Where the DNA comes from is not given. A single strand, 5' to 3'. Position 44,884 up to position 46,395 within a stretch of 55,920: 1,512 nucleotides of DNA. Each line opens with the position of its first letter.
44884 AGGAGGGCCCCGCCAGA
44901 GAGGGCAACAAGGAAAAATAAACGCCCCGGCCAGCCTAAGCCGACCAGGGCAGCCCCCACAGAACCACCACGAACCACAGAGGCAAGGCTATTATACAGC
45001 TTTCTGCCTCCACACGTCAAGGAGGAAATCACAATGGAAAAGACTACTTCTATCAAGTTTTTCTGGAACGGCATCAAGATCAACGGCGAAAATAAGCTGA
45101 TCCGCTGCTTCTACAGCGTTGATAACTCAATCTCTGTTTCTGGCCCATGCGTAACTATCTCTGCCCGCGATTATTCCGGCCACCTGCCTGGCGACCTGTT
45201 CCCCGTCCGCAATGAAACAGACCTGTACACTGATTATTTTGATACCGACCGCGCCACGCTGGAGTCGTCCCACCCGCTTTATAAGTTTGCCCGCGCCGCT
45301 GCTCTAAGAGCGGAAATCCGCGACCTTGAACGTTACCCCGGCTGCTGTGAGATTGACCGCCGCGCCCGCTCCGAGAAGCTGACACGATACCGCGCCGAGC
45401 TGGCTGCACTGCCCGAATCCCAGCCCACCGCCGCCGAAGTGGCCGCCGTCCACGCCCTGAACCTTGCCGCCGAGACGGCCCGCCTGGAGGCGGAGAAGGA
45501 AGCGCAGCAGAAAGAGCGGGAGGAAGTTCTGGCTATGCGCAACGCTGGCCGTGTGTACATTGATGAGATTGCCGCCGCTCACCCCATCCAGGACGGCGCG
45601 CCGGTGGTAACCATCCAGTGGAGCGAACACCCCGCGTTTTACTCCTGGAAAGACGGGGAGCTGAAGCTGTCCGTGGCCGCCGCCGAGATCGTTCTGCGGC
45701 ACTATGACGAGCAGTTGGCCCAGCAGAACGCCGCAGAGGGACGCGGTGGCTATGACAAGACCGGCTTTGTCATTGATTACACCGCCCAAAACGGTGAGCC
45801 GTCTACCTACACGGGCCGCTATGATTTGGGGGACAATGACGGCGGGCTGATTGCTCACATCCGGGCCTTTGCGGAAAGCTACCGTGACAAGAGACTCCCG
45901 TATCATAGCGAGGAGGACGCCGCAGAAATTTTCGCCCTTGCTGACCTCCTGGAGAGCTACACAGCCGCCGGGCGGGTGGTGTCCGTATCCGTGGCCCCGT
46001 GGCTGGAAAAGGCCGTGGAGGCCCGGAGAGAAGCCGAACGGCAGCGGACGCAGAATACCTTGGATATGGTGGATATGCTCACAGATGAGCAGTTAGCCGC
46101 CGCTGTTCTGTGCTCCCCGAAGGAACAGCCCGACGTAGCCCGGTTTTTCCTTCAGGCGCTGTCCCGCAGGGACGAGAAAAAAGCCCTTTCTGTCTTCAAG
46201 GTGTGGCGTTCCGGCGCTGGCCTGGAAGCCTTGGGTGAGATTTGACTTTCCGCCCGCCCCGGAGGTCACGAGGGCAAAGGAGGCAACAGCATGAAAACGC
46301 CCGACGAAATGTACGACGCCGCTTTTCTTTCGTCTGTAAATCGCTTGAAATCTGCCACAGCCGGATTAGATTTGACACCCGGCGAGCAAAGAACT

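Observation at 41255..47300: Self-regulated conjugative-element-like module wedged between terS and terL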

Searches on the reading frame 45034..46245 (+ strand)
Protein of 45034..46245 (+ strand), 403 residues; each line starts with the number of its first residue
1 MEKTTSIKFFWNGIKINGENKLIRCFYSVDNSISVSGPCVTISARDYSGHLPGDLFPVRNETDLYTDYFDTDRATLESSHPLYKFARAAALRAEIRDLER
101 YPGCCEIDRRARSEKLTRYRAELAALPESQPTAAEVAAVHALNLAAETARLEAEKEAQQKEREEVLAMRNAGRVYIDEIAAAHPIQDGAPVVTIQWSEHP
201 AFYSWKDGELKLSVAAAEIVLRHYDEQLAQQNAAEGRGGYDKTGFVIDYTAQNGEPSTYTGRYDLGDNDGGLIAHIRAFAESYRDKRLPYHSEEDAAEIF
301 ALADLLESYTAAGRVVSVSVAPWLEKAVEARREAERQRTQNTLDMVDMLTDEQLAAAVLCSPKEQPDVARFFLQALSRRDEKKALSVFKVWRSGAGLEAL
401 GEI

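Call 3: search_protein_families(library=pfam, proteins=[window:45034-46245:+], max_evalue=0.1)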
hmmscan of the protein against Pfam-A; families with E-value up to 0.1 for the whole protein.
window:45034-46245:+ (403 aa): 1 family
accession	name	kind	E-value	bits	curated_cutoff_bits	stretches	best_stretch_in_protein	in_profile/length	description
PF18840.6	LPD25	-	4.4e-17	62.9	27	1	189-284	5-92/97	Large polyvalent protein associated domain 25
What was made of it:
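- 45034..46245 (+): LPD403, a solo LPD25-domain protein. Pfam LPD25 4.4e-17 over residues 189-284 (call 3).
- Checked: LPD403 (45034-46245) carries Pfam LPD25 at 62.9 bits (call 3).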

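Call 4: search_protein_families(library=phrogs, proteins=[window:45034-46245:+], max_evalue=0.01)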
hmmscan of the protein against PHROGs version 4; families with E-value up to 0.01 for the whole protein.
window:45034-46245:+ (403 aa): 1 family
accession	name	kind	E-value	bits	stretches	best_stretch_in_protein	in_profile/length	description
phrog_18160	-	unknown function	3.8e-08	34.1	1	9-141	26-157/185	-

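Call 8: find_related_loci(query=window:45034-46245:+, collection=viral_contigs, flank=10000)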
Query window:45034-46245:+ (403 aa) in viral_contigs; peptide patterns used: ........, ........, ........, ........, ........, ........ (x = any residue, [..] = any of these).
27 stretches matched a pattern; 21 encode a relative of the query (tblastn E <= 1e-3); 21 distinct loci.
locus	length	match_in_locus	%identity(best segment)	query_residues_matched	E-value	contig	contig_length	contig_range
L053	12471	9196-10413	68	1-403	0e+0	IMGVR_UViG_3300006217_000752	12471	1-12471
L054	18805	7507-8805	50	5-395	3e-119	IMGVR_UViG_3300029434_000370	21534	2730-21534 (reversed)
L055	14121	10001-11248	54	3-396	1e-119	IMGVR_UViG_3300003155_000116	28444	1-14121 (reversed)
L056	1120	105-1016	34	1-284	2e-35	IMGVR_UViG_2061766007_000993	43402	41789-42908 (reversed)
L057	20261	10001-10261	40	4-93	2e-13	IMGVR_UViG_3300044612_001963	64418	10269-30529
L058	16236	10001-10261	40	4-93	2e-13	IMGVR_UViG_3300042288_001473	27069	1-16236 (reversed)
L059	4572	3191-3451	40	4-93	1e-13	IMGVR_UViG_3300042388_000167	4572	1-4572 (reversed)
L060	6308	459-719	40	4-93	2e-13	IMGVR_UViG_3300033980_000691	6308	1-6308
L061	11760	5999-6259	40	4-93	2e-13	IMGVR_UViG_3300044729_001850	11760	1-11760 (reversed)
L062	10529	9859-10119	40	4-93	6e-13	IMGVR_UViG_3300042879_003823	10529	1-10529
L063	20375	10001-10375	34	4-136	3e-12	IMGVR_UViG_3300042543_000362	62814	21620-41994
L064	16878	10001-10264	42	6-94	3e-12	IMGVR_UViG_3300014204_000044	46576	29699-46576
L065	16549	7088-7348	39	4-93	4e-12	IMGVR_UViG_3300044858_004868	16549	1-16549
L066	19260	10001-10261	39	4-93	5e-12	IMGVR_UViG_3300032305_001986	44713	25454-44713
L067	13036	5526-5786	39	4-93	4e-12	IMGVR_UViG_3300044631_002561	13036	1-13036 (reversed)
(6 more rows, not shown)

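Call 28: search_protein_families(library=padloc, proteins=[window:45034-46245:+], max_evalue=0.01)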
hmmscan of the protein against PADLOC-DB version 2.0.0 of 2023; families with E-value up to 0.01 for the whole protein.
window:45034-46245:+ (403 aa): 0 families

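Call 30: find_homologous_proteins(query=window:45034-46245:+, max_evalue=0.00001)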
Query window:45034-46245:+ (403 aa): 547 proteins with E <= 0.00001 among 8000 candidates; the best 120 are listed.
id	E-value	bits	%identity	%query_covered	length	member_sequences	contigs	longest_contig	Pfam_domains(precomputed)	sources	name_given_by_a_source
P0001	1.4e-263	892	100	100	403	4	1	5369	PF18840.7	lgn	-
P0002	3.4e-199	680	75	100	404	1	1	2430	PF18840.7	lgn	-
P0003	1.2e-184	632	73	100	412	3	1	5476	PF18840.7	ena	-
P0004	1.2e-180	619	71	100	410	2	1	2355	PF18840.7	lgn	-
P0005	1.9e-179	615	71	99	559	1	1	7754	PF18840.7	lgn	-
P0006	4.6e-179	614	71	99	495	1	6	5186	PF18840.7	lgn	-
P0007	6.1e-179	613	69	99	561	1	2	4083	PF18840.7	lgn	-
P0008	1.1e-177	609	68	100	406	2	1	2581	PF18840.7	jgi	-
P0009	1.9e-173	595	67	100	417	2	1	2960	PF18840.7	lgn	-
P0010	1.9e-171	589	70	99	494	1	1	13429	PF18840.7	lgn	-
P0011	7.8e-171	587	67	99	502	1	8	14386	PF18840.7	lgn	-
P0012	2.9e-170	585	65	100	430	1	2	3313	PF18840.7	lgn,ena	-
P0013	2.0e-169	582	66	100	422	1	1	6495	PF18840.7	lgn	-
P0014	3.6e-166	571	64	100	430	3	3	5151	PF18840.7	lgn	-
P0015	4.1e-165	568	64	100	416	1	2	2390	PF18840.7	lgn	-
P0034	2.5e-118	414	53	97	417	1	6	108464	PF18840.7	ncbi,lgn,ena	-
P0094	1.5e-109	385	52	98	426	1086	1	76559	PF18840.7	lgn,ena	-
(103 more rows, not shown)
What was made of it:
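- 45034..46245 (+): 547 homologs (call 30).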

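Call 31: find_encoding_contigs(protein=P0034, flank=10000, max_places=3)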
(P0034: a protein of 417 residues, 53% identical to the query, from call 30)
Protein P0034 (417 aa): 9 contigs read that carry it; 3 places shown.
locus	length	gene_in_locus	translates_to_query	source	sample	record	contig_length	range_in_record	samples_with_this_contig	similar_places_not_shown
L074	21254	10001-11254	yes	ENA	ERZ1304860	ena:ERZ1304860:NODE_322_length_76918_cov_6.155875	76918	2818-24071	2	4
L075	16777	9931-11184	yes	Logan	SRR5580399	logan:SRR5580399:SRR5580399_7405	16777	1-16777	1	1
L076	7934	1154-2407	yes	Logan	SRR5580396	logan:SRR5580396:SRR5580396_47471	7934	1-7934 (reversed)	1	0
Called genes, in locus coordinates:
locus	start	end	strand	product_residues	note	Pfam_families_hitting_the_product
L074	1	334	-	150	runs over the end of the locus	PF18909:dGTP_diPhyd_N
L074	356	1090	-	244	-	PF01555:N6_N4_Mtase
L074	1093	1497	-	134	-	-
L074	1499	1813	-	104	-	-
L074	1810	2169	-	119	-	-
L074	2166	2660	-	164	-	-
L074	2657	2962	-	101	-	-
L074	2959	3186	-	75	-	-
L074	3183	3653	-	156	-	PF01844:HNH, PF14279:HNH_5 (weak)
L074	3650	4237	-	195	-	-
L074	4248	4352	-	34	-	-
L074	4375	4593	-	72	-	-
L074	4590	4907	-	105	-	-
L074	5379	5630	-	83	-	PF08281:Sigma70_r4_2, PF04545:Sigma70_r4, PF13384:HTH_23 (weak)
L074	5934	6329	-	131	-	-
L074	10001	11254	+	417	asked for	PF18840:LPD25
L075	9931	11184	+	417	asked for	PF18840:LPD25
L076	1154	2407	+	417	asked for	PF18840:LPD25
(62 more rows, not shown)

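Call 32: find_encoding_contigs(protein=P0094, flank=10000, max_places=3)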
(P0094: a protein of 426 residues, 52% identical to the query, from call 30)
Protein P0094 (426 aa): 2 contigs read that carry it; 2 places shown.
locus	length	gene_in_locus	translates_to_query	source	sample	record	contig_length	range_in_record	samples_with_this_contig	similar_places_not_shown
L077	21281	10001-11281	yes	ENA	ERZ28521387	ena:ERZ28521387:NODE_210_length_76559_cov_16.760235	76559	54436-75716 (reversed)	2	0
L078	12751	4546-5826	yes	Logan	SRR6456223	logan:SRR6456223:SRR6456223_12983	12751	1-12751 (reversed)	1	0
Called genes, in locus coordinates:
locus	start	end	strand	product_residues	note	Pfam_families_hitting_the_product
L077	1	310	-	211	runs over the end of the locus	PF06725:3D (weak)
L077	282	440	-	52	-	-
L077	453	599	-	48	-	-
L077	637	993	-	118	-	-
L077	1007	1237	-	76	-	-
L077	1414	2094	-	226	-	PF01555:N6_N4_Mtase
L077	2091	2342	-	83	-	-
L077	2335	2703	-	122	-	PF05014:Nuc_deoxyrib_tr (weak), PF14359:DUF4406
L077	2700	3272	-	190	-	-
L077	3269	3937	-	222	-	-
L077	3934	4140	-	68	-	-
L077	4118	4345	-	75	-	PF14354:Lar_restr_allev (weak)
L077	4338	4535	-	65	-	-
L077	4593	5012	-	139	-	PF24240:DUF7448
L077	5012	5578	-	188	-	-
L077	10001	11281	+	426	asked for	PF18840:LPD25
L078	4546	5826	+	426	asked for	PF18840:LPD25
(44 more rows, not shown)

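Call 45: search_solved_structures(query=window:45034-46245:+, max_evalue=1)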
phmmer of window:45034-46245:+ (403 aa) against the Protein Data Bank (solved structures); distinct sequences matched with E-value up to 1: 0.

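Call 57: predict_structure(alignment_id=A3)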
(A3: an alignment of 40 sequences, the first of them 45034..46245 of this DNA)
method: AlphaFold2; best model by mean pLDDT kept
length: 403 residues; sequences in the alignment: 40
mean_pLDDT: 86.6   pTM: 0.58
mean pLDDT of the five models: 86.6, 85.6, 85.4, 85.0, 83.5
residues with pLDDT >= 90: 239; 70-90: 124; 50-70: 26; < 50: 14
segments of 3 or more residues with pLDDT < 50: 65-69, 313-321
pLDDT, mean of each block of 10 residues (from residue 1): 86 89 92 89 80 83 50 89 96 94 90 95 95 93 90 94 93 95 93 95 83 96 95 91 95 90 92 91 66 83 90 48 67 76 79 89 87 91 92 85 80
secondary structure, 60 per line:
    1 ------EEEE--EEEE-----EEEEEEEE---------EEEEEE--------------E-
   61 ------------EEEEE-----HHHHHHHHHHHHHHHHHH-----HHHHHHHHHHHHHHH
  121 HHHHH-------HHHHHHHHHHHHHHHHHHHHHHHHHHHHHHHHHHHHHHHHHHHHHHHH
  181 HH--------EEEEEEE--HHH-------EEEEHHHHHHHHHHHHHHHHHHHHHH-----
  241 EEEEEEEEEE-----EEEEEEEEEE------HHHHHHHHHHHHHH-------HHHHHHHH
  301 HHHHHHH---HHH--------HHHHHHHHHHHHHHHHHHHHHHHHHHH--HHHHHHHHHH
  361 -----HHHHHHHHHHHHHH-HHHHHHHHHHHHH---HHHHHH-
elements in order: E7-10 E13-16 E22-29 E39-44 E73-77 H83-100 H106-125 H133-182 E191-197 E210-213 H214-235 E241-250 E256-265 H272-285 H293-307 H322-348 H351-360 H366-379 H381-393 H397-402

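Call 63: fold_search(model_id=the predicted structure, library=pdb)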
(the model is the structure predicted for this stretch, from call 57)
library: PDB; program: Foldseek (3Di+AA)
matches with E <= 10: 593; with E <= 0.001: 0
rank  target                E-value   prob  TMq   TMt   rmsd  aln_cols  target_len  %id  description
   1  8vz8_A                1.3e-01  0.18  0.11  0.14  15.9       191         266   11  Crystal structure of mouse MAIT M2B TCR-MR1-5-OP-RU complex (released 2024-04-10)
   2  7zt9_A                2.4e-01  0.20  0.11  0.15  12.1       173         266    9  Structure of E8 TCR in complex in human MR1 bound to 4FBA (released 2023-06-28)
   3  5lp2_A                2.5e-01  0.14  0.13  0.14  21.6       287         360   13  Adhesin domain of the type 1 HopQ of Helicobacter pylori strain G27 (released 2016-10-12)
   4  5d7l_A                3.3e-01  0.15  0.12  0.15  12.0       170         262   10  Structure of human MR1-5-OP-RU in complex with human MAV36 TCR (released 2016-01-27)
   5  4f3e_A                3.5e-01  0.15  0.10  0.09  28.6       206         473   15  Crystal Structure of Thermus thermophilus HB8 CasA (released 2012-05-23)
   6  7t5q_J                3.7e-01  0.18  0.08  0.11  17.5       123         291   16  Cryo-EM Structure of a Transition State of Arp2/3 Complex Activation (released 2023-06-14)
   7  9hi7_F                4.5e-01  0.15  0.12  0.15  12.0       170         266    9  Structure of MC.7.G5 T cell receptor in complex with MR1 R9H (released 2025-04-23)
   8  9y9l_Z                4.8e-01  0.13  0.07  0.09  16.5       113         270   14  CP at the barbed end with one cofilin on second-to-last subunit (released 2026-03-04)
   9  7umg_A                4.8e-01  0.12  0.11  0.14  15.7       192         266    9  Crystal structure of human CD8aa-MR1-Ac-6-FP complex (released 2022-08-03)
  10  9nav_G                5.0e-01  0.18  0.12  0.16  12.9       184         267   10  CryoEM structure of human astrovirus 1 spike in complex with human neonatal Fc receptor (released 2026-02-18)
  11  7zt4_A                5.0e-01  0.13  0.12  0.15  12.1       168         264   10  Structure of E8 TCR in complex with human MR1 bound to 6FP (released 2023-06-28)
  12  4l8s_C                5.0e-01  0.12  0.12  0.12  17.3       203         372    8  Crystal structure of a human Valpha7.2/Vbeta13.3 MAIT TCR in complex with bovine MR1 (released 2013-10-16)
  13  6k96_A                5.6e-01  0.28  0.08  0.09  17.2        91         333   15  Crystal structure of Ari2 (released 2019-12-25)
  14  6k96_B                5.6e-01  0.21  0.07  0.08  13.9        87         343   16  Crystal structure of Ari2 (released 2019-12-25)
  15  6avz_B                5.6e-01  0.09  0.12  0.13  23.6       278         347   12  Crystal structure of the HopQ-CEACAM3 WT complex (released 2018-05-16)
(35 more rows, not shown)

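Call 75: fold_search(model_id=the predicted structure, library=viral)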
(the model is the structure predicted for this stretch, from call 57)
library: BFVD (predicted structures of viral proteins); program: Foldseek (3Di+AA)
matches with E <= 10: 646; with E <= 0.001: 0
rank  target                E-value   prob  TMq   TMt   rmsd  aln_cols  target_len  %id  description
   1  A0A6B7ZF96            4.6e-02  0.47  0.10  0.21  16.2       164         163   13  Uncharacterized protein [Klebsiella phage N1M2]
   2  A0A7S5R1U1            1.1e-01  0.25  0.06  0.22  17.3        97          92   18  (no name in the UniProt tables at hand)
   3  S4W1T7                1.1e-01  0.21  0.13  0.21   9.6       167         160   15  Uncharacterized protein [Pandoravirus salinus]
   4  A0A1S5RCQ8            1.3e-01  0.33  0.07  0.21  13.5       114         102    9  Uncharacterized protein [Lactobacillus phage P1]
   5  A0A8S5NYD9            1.5e-01  0.60  0.08  0.18   5.9        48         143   14  Ribonuclease HI [Siphoviridae sp. ctNU74]
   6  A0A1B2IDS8            1.5e-01  0.12  0.08  0.09  26.9       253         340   17  Uncharacterized protein [Erwinia phage vB_EamM_Kwan]
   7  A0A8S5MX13            1.6e-01  0.18  0.10  0.16  16.0       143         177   13  Uncharacterized protein [Myoviridae sp. ct3wi9]
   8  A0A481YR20            1.7e-01  0.13  0.07  0.09  25.2       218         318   12  Competence-damaged protein [Marseillevirus LCMAC101]
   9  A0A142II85            1.9e-01  0.23  0.12  0.19  14.8       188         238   10  Uncharacterized protein [Enterobacteria phage SEGD1]
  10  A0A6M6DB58            2.2e-01  0.28  0.12  0.22  16.1       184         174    9  (no name in the UniProt tables at hand)
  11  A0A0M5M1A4            2.5e-01  0.38  0.15  0.29   9.3       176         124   14  Uncharacterized protein [Arthrobacter phage Brent]
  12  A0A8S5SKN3            2.5e-01  0.25  0.09  0.12  14.9       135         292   14  Ribonuclease HI [Phage sp. ctgh419]
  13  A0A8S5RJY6            2.6e-01  0.23  0.06  0.22  17.5       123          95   11  Uncharacterized protein [virus sp. ctHG14]
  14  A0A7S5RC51            2.8e-01  0.28  0.09  0.13  14.6       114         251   17  (no name in the UniProt tables at hand)
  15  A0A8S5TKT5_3          2.9e-01  0.21  0.10  0.05   8.8        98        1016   19  Helicase [Podoviridae sp. ctz6O13]
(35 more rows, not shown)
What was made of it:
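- Tried and rejected: Sequence search against PDB and fold search of a good AF2 model against PDB and BFVD found nothing (calls 45, 63, 75).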

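Call 82: search_dna_similar(query=window:45034-46245:+, collection=plasmids, mode=protein, max_rows=12)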
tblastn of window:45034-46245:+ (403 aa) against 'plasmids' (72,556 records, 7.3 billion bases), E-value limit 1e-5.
Records with a match: 17; places in all: 17; records where one place covers at least 80% of the query: 0.
Best place of each record, by identity: <60% 17.
By first word of the organism name: Enterococcus 14; Brachybacterium 1; Paraburkholderia 1; Vescimonas 1.
By predicted mobility (MOB-suite, as given by PLSDB): conjugative 14; non-mobilizable 3.
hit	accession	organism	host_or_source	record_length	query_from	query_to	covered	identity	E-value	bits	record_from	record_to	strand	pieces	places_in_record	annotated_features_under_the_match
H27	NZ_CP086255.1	Brachybacterium halotolerans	Single cell,kimchi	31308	191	299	27%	36.9%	2e-7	61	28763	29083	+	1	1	LPD25 domain-containing protein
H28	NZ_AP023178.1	Paraburkholderia largidicola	Physopelta gutta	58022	6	100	24%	42.3%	4e-7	60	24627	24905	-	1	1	hypothetical protein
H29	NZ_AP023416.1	Vescimonas fastidiosa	Homo sapiens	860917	190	283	23%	42.7%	5e-8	63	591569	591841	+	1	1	YodL domain-containing protein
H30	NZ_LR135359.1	Enterococcus faecium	-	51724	190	283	23%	42.1%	6e-9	66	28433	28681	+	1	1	YodL domain-containing protein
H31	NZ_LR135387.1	Enterococcus faecium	-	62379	190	283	23%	42.1%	6e-9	66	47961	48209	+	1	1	YodL domain-containing protein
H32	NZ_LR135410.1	Enterococcus faecium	-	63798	190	283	23%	42.1%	6e-9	66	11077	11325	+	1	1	YodL domain-containing protein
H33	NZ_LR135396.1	Enterococcus faecium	-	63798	190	283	23%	42.1%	6e-9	66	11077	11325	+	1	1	YodL domain-containing protein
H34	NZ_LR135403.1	Enterococcus faecium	-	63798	190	283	23%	42.1%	6e-9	66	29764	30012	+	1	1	YodL domain-containing protein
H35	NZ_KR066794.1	Enterococcus faecium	-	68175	190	283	23%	42.1%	6e-9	66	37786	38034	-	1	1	YodL domain-containing protein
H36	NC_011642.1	Enterococcus faecalis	-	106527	190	283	23%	42.1%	6e-9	66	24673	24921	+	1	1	YodL domain-containing protein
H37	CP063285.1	Enterococcus faecium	Homo sapiens,rectal swab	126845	190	283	23%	42.1%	6e-9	66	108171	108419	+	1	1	DUF4316 domain-containing protein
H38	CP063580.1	Enterococcus faecium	Homo sapiens,rectal swab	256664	190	283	23%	42.1%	6e-9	66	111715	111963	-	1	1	DUF4316 domain-containing protein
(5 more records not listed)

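Call 84: search_dna_similar(query=window:45034-46245:+, collection=phages, mode=protein, max_rows=12)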
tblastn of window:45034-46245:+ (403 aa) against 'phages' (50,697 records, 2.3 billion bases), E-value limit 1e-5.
Records with a match: 4; places in all: 4; records where one place covers at least 80% of the query: 1.
Best place of each record, by identity: <60% 4.
By first word of the organism name: Bacteriophage 2; Shewanella 1; Xylella 1.
By host as written in the record: - 2; Shewanella baltica 1; Xylella fastidiosa subsp. multiplex IVIA5901 1.
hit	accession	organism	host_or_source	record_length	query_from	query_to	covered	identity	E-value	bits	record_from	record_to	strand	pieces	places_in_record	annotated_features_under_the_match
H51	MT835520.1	Bacteriophage sp.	human fecal samples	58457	3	398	98%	51.7%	4e-110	360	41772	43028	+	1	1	record has no annotation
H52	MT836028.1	Bacteriophage sp.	human fecal samples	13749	191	290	25%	41.3%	8e-9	64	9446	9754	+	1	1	record has no annotation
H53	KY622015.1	Shewanella phage SppYZU01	Shewanella baltica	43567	24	83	15%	52.5%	8e-6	54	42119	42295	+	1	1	hypothetical protein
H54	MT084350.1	Xylella phage Xfas53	Xylella fastidiosa subsp. multiplex ...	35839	9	89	20%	37.3%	4e-7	59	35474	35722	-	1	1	hypothetical protein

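Call 92: search_protein_families(library=ncbifam, proteins=[window:45034-46245:+], max_evalue=0.001)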
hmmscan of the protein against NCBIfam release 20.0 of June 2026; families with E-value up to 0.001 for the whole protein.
window:45034-46245:+ (403 aa): 0 families

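Call 93: search_protein_families(library=pfam, proteins=[L053:8621-8833:+, L053:8830-9075:+, L053:6726-7235:-], max_evalue=0.05)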
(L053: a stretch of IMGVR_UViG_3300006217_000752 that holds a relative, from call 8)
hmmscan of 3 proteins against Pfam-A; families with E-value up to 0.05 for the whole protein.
L053:8621-8833:+ (70 aa): 3 families
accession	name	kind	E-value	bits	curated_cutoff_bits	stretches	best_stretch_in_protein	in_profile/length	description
PF23162.1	AEP_C962R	-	0.03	15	23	1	25-67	39-83/190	C962R protein N-terminal AEP domain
PF11176.13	Tma16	-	0.036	14.3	22.7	1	16-69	25-75/146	Translation machinery-associated protein 16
PF20190.3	DUF6553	-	0.043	14.1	25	1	3-68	53-119/188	Family of unknown function (DUF6553)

L053:8830-9075:+ (81 aa): 0 families

L053:6726-7235:- (169 aa): 1 family
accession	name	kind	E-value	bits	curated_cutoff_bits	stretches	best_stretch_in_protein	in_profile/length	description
PF18143.6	HAD_SAK_2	-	2.5e-27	96.3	27.5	1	22-156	1-137/139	HAD domain in Swiss Army Knife RNA repair proteins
